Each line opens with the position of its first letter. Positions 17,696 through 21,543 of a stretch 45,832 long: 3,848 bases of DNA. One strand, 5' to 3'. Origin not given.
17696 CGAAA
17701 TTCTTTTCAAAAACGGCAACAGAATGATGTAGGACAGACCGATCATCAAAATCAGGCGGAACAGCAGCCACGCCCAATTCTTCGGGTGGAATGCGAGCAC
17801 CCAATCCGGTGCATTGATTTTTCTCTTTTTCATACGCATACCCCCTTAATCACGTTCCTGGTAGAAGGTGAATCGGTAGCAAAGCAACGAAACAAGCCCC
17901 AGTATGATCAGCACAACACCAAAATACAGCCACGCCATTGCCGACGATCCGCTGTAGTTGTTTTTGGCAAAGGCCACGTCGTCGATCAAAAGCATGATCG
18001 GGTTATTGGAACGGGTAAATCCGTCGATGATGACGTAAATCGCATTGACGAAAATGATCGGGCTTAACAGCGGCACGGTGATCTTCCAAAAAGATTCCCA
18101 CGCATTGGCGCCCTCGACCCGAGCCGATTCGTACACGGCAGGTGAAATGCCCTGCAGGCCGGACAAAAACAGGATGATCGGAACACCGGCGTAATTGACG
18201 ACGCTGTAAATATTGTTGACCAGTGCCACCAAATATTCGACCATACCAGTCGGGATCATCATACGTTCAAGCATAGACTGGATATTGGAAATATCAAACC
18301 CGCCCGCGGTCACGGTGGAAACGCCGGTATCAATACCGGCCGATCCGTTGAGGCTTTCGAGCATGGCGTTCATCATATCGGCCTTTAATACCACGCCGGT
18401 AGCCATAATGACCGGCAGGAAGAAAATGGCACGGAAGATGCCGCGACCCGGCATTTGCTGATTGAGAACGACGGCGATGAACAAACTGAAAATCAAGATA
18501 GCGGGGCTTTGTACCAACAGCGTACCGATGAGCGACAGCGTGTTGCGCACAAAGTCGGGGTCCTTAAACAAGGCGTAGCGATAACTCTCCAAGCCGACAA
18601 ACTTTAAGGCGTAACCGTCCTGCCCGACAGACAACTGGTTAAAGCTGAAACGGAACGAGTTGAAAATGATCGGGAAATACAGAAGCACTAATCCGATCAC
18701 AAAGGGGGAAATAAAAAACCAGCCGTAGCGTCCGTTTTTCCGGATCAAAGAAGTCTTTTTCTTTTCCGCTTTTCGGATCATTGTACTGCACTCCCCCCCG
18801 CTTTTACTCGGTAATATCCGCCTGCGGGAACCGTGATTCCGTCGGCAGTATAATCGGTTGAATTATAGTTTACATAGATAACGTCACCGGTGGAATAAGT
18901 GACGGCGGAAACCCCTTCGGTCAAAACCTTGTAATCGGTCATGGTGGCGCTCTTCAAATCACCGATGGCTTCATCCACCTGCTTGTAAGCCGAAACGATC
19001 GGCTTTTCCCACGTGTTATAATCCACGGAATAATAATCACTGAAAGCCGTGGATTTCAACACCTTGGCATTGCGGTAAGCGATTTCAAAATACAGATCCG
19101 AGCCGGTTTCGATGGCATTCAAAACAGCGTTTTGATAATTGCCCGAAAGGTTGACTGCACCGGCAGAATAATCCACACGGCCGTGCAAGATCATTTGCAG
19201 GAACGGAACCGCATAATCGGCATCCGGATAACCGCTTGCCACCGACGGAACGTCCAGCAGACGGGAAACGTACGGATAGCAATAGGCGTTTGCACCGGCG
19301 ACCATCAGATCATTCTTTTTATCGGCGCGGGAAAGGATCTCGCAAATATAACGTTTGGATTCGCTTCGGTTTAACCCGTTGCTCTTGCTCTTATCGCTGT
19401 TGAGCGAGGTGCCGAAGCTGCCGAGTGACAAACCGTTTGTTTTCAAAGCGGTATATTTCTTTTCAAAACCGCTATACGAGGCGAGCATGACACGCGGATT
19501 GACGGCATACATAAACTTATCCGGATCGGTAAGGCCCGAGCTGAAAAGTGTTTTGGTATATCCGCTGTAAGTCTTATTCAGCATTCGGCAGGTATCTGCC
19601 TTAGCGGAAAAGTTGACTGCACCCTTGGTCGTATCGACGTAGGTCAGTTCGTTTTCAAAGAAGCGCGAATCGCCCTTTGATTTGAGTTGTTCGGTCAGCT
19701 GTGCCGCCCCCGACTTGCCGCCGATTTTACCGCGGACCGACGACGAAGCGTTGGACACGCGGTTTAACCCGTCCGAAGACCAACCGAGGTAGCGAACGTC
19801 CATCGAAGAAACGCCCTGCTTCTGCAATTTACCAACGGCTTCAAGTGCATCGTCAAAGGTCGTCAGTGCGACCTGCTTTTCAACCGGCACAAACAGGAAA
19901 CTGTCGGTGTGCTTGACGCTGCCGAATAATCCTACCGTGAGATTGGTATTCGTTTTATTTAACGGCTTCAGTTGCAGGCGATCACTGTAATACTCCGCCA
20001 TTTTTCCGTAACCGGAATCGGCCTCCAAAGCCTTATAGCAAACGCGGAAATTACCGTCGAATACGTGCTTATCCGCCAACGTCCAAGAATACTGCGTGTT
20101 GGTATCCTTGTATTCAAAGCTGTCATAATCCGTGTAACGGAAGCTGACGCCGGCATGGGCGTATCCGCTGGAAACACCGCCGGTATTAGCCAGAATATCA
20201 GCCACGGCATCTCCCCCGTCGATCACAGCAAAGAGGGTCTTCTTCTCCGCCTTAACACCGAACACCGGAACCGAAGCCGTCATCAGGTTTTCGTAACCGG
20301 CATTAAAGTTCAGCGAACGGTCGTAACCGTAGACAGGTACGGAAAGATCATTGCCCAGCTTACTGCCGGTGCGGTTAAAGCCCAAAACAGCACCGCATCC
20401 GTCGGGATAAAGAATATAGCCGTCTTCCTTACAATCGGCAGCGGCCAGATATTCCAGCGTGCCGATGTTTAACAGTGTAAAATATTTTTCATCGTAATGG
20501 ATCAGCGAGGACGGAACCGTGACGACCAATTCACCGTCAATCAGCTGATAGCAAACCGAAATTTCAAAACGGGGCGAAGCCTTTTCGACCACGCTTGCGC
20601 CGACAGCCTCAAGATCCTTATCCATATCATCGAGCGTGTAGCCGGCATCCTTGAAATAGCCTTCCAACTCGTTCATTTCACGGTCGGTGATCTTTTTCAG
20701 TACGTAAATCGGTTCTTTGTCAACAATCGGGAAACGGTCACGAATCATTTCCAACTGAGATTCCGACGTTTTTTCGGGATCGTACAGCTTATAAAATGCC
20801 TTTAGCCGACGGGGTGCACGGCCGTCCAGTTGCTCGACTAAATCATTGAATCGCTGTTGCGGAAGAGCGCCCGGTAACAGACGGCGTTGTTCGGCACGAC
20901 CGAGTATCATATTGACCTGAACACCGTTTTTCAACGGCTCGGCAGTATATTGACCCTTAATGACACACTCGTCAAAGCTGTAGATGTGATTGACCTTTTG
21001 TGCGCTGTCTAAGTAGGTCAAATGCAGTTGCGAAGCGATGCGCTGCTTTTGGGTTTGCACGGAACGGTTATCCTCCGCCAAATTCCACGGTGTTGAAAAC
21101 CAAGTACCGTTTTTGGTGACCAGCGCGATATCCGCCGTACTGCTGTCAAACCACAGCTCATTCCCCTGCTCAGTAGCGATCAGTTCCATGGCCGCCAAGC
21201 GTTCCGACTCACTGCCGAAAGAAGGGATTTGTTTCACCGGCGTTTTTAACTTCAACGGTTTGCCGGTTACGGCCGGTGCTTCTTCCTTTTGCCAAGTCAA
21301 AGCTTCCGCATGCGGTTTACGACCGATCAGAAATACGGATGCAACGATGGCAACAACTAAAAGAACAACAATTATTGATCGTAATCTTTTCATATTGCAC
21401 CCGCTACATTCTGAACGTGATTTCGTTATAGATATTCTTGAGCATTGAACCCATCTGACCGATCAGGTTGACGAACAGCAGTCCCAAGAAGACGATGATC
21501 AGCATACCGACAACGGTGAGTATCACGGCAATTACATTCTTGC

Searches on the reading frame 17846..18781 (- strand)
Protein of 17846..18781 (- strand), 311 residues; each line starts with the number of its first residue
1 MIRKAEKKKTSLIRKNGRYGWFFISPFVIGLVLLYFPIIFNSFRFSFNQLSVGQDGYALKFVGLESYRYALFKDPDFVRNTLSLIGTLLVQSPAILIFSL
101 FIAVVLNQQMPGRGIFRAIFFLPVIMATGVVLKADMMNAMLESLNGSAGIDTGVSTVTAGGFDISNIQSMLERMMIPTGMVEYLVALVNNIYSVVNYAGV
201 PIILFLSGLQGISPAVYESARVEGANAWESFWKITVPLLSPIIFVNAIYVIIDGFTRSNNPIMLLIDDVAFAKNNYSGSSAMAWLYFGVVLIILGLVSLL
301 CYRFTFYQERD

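Call 7: search_protein_families(library=pfam, proteins=[window:17846-18781:-], max_evalue=0.001)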
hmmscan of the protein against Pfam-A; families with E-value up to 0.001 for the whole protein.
window:17846-18781:- (311 aa): 1 family
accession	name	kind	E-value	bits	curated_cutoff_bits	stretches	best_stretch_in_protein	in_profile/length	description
PF00528.27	BPD_transp_1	-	3.6e-07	30.5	26.4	1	193-298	60-169/184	Binding-protein-dependent transport system inner membrane component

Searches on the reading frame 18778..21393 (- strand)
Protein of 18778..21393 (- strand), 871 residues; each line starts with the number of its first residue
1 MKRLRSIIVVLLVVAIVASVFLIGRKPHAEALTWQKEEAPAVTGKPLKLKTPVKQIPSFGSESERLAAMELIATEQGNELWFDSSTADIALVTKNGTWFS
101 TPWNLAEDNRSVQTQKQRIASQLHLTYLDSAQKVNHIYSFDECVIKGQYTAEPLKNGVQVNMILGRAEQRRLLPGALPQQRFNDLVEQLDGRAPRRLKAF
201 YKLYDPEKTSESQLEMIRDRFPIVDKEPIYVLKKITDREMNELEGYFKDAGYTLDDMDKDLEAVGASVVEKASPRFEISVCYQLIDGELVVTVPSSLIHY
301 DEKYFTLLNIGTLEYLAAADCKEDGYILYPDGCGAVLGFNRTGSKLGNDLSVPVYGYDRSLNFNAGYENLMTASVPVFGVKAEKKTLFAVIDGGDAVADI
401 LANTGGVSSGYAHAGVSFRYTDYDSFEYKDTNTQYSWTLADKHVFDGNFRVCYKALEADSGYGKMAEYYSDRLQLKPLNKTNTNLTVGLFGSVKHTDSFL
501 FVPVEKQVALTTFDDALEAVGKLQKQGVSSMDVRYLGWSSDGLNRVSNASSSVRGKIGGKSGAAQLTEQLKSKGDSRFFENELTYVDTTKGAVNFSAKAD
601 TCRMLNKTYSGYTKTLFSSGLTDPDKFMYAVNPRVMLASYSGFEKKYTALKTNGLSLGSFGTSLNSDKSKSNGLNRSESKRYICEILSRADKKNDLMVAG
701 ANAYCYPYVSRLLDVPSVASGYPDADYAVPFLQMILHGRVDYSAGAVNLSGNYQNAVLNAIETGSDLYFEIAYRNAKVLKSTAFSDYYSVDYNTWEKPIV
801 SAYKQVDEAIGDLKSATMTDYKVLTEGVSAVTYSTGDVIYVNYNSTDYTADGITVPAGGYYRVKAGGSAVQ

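Call 3: search_protein_families(library=pfam, proteins=[window:18778-21393:-], max_evalue=0.01)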
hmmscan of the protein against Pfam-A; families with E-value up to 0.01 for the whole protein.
window:18778-21393:- (871 aa): 1 family
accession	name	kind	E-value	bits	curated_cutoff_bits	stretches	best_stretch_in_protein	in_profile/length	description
PF18952.6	DUF5696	-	4.9e-146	488.2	25.6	1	256-860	3-612/612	Family of unknown function (DUF5696)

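Call 4: search_protein_families(library=ncbifam, proteins=[window:18778-21393:-], max_evalue=0.01)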
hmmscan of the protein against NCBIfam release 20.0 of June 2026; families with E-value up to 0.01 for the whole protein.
window:18778-21393:- (871 aa): 0 families

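Call 13: search_solved_structures(query=window:18778-21393:-, max_evalue=1)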
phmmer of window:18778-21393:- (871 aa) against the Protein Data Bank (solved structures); distinct sequences matched with E-value up to 1: 0.
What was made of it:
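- Tried and rejected: A single-sequence PDB search with DUF5696 found nothing (call 13).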

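Call 20: find_homologous_proteins(query=window:18778-21393:-)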
Query window:18778-21393:- (871 aa): 35 proteins with E <= 0.001 among 8000 candidates.
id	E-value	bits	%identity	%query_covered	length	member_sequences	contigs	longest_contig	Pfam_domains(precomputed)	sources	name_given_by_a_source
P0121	0.0e+0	1966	100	100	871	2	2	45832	PF18952.7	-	-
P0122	6.2e-298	1009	52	100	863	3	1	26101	PF18952.7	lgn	-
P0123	1.5e-296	1004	53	100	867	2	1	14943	PF18952.7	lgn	-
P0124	7.0e-292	989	53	99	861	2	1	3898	PF18952.7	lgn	-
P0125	8.1e-292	989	52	99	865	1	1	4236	PF18952.7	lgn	-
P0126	4.7e-290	983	51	100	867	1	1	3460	PF18952.7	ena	-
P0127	2.2e-289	981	51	99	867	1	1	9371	PF18952.7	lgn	-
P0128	1.4e-288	978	51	100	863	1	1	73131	PF18952.7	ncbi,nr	ncbi:MAG: hypothetical protein IKI29_03905 [Clostridia bacterium]|nr:hypothetical protein [Clostridi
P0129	1.3e-286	971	52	99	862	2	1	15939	PF18952.7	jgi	-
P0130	1.9e-286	971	51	100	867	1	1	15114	PF18952.7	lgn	-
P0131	2.2e-286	971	51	99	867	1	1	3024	PF18952.7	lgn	-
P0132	9.5e-286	969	51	99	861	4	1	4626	PF18952.7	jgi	-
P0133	2.1e-284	964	51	99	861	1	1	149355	PF18952.7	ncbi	-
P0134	4.4e-284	963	50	99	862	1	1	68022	PF18952.7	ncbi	-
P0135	4.4e-284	963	51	99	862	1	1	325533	PF18952.7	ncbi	-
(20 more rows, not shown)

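Call 49: predict_structure(alignment_id=A2)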
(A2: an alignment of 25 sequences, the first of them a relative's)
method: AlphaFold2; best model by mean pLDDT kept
length: 871 residues; sequences in the alignment: 25
mean_pLDDT: 87.4   pTM: 0.83
mean pLDDT of the five models: 87.4, 86.3, 85.5, 85.0, 84.4
residues with pLDDT >= 90: 483; 70-90: 315; 50-70: 59; < 50: 14
segments of 3 or more residues with pLDDT < 50: 22-30, 590-592
pLDDT, mean of each block of 10 residues (from residue 1): 67 69 44 69 88 91 95 95 96 93 90 91 94 92 93 96 82 88 93 91 92 87 90 83 88 88 75 88 96 95 93 90 89 92 75 91 75 94 93 95 83 94 82 80 91 93 95 90 92 84 85 93 92 89 70 79 87 86 76 70 89 63 72 89 82 87 90 89 94 93 95 93 88 96 93 94 96 89 84 94 95 94 94 95 95 93 73 41
secondary structure, 60 per line:
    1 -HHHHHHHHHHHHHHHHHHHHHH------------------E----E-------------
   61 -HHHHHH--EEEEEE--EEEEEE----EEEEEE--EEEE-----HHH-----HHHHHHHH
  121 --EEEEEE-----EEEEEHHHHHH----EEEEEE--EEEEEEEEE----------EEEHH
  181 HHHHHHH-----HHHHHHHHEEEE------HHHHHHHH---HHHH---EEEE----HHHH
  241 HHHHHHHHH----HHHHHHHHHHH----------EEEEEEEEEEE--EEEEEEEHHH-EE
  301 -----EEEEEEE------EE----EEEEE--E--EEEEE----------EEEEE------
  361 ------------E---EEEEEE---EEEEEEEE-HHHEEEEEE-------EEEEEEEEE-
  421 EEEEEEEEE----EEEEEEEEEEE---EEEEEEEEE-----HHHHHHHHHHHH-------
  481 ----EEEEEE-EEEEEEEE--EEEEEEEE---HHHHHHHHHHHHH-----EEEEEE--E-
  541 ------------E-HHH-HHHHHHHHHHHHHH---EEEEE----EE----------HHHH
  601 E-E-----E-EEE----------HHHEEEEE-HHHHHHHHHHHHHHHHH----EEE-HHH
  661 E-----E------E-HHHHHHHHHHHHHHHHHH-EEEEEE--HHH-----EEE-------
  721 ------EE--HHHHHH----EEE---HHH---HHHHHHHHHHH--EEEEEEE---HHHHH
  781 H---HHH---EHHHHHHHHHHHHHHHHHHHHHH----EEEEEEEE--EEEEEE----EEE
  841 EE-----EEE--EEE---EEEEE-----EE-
elements in order (helices of 4 or more, strands of 3 or more residues): H2-23 H62-67 E70-75 E78-83 E88-93 E96-99 H113-120 E123-128 E134-138 H139-144 E149-154 E157-165 E176-178 H179-187 H193-200 E201-204 H211-218 H222-225 E229-232 H237-249 H254-264 E275-285 E288-294 E306-312 E325-329 E335-339 E350-354 E377-382 E386-393 E398-403 E411-419 E421-429 E434-444 E448-456 H462-473 E485-490 E492-499 E502-509 H513-525 E531-536 H559-572 E576-580 H597-600 E611-613 E627-631 H633-649 E654-656 H676-693 E695-700 E711-713 H731-736 E741-743 H753-763 E766-772 H776-781 H792-813 E818-825 E828-833 E838-842 E848-850 E853-855 E859-863
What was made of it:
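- On GH129/GH101-like glycoside hydrolases (for the partner DUF5696): AF2 pLDDT 87.4, pTM 0.83 (call 49).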

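Call 51: fold_search(model_id=the predicted structure, library=pdb)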
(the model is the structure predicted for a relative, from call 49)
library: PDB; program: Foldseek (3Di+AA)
matches with E <= 10: 1394; with E <= 0.001: 481
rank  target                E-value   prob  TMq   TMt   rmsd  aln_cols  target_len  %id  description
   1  5opq_A                3.9e-29  1.00  0.52  0.66   7.6       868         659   12  A 3,6-anhydro-D-galactosidase produced by Zobellia galactanivorans. This is an exo-lytic enzyme that hydrolyzes termin (released 2017-11-29)
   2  8rzk_A                2.5e-28  1.00  0.53  0.68   7.3       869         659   12  The Michaelis complex of ZgGH129 D486N from Zobellia galactanivorans with neo-b/k-oligo-carrageenan tetrasaccharide (b (released 2024-07-31)
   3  5opq_D                4.4e-28  1.00  0.51  0.65   7.9       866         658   12  A 3,6-anhydro-D-galactosidase produced by Zobellia galactanivorans. This is an exo-lytic enzyme that hydrolyzes termin (released 2017-11-29)
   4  5wzp_B                7.5e-23  1.00  0.49  0.68   7.4       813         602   11  Alpha-N-acetylgalactosaminidase NagBb from Bifidobacterium bifidum - ligand free (released 2017-06-07)
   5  5wzp_A                7.9e-23  1.00  0.50  0.69   7.2       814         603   10  Alpha-N-acetylgalactosaminidase NagBb from Bifidobacterium bifidum - ligand free (released 2017-06-07)
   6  5wzn_B                1.2e-22  1.00  0.51  0.69   6.4       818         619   11  Alpha-N-acetylgalactosaminidase NagBb from Bifidobacterium bifidum - GalNAc complex (released 2017-06-07)
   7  5wzr_A                1.3e-22  1.00  0.52  0.69   6.5       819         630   10  Alpha-N-acetylgalactosaminidase NagBb from Bifidobacterium bifidum - Gal-NHAc-DNJ complex (released 2017-06-07)
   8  5wzq_A                1.6e-22  1.00  0.51  0.69   7.0       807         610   11  Alpha-N-acetylgalactosaminidase NagBb from Bifidobacterium bifidum - quadruple mutant (released 2017-06-07)
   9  5wzn_A                1.6e-22  1.00  0.51  0.68   7.0       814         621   12  Alpha-N-acetylgalactosaminidase NagBb from Bifidobacterium bifidum - GalNAc complex (released 2017-06-07)
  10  5wzr_B                3.2e-22  1.00  0.52  0.69   6.7       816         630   11  Alpha-N-acetylgalactosaminidase NagBb from Bifidobacterium bifidum - Gal-NHAc-DNJ complex (released 2017-06-07)
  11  5wzq_B                1.1e-21  1.00  0.50  0.68   6.8       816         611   10  Alpha-N-acetylgalactosaminidase NagBb from Bifidobacterium bifidum - quadruple mutant (released 2017-06-07)
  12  6qev_B                1.2e-15  1.00  0.43  0.30   9.9       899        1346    9  EngBF DARPin Fusion 4b B6 (released 2019-11-06)
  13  6sh9_B                4.2e-15  1.00  0.41  0.29  10.9       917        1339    9  EngBF DARPin Fusion 4b D12 (released 2019-11-06)
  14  8x1b                  5.5e-15  1.00  0.40  0.50   9.1       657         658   12  Cryo-EM structure of FpGalactosaminidase from Flavonifractor plautii in apo state (released 2024-11-13)
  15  5a58_A                6.7e-15  1.00  0.44  0.36   9.6       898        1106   10  The structure of GH101 D764N mutant from Streptococcus pneumoniae TIGR4 in complex with serinyl T-antigen (released 2015-09-02)
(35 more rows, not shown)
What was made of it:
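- On GH129/GH101-like glycoside hydrolases (for the partner DUF5696): Foldseek ZgGH129 E 4e-29, NagBb E 8e-23, GH101 E 1e-15 (call 51).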

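Call 59: search_solved_structures(query=A2, max_evalue=10, show_alignments=3)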
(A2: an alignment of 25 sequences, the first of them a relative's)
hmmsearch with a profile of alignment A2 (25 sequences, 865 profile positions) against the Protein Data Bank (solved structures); distinct sequences matched with E-value up to 10: 4.
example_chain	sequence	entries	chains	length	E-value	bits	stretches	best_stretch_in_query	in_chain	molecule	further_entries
5wzq_A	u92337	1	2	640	9.3e-06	27.3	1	445-581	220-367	Alpha-N-acetylgalactosaminidase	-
8rzg_A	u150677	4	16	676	1.5e-05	26.6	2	68-112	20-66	Conserved hypothetical periplasmic protein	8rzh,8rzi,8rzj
5wzn_A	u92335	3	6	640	3.1e-05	25.6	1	445-576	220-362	Alpha-N-acetylgalactosaminidase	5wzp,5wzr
9kfx_A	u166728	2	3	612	0.81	11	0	511-547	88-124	Synthetic PPR-DYW protein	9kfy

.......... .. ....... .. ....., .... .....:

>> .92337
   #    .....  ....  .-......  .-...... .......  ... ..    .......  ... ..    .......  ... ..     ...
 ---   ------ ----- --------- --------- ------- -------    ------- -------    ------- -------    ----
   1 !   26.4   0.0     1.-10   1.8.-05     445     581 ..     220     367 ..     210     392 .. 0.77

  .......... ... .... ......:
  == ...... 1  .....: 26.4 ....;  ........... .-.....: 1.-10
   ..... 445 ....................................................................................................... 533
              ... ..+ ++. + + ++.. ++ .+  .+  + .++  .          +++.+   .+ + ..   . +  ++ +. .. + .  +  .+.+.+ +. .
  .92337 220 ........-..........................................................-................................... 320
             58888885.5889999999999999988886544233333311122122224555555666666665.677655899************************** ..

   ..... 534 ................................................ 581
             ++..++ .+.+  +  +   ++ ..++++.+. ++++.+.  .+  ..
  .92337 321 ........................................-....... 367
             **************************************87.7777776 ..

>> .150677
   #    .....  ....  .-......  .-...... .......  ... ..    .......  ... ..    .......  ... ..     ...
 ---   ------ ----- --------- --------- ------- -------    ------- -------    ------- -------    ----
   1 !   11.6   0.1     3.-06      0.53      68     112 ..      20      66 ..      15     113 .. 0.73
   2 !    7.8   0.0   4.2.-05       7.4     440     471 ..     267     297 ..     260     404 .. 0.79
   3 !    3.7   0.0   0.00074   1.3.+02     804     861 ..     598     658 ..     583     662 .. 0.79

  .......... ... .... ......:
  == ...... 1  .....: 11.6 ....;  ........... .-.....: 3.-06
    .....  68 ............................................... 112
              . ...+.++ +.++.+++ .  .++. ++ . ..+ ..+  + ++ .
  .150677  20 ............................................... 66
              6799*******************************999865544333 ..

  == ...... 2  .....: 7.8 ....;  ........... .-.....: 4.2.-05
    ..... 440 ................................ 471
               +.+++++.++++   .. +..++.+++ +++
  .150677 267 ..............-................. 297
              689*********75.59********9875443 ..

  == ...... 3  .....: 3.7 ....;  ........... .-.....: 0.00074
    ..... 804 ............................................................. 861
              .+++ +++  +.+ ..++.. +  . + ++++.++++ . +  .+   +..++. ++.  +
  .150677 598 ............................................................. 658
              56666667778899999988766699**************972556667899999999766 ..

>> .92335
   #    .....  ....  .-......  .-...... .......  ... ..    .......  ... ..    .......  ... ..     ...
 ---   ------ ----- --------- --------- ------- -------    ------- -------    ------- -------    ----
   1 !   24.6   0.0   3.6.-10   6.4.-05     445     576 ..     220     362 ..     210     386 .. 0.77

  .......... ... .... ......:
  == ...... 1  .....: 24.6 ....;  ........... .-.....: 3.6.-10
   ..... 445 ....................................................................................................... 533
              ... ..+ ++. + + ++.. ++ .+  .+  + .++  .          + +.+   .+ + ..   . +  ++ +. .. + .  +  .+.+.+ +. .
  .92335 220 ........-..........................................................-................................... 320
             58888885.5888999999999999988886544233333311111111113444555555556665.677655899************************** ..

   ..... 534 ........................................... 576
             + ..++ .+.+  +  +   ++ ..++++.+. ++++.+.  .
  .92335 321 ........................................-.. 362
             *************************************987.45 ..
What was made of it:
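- On GH129/GH101-like glycoside hydrolases (for the partner DUF5696): Profile versus PDB sequences: NagBb 9e-6, ZgGH129 1.5e-5 (call 59).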
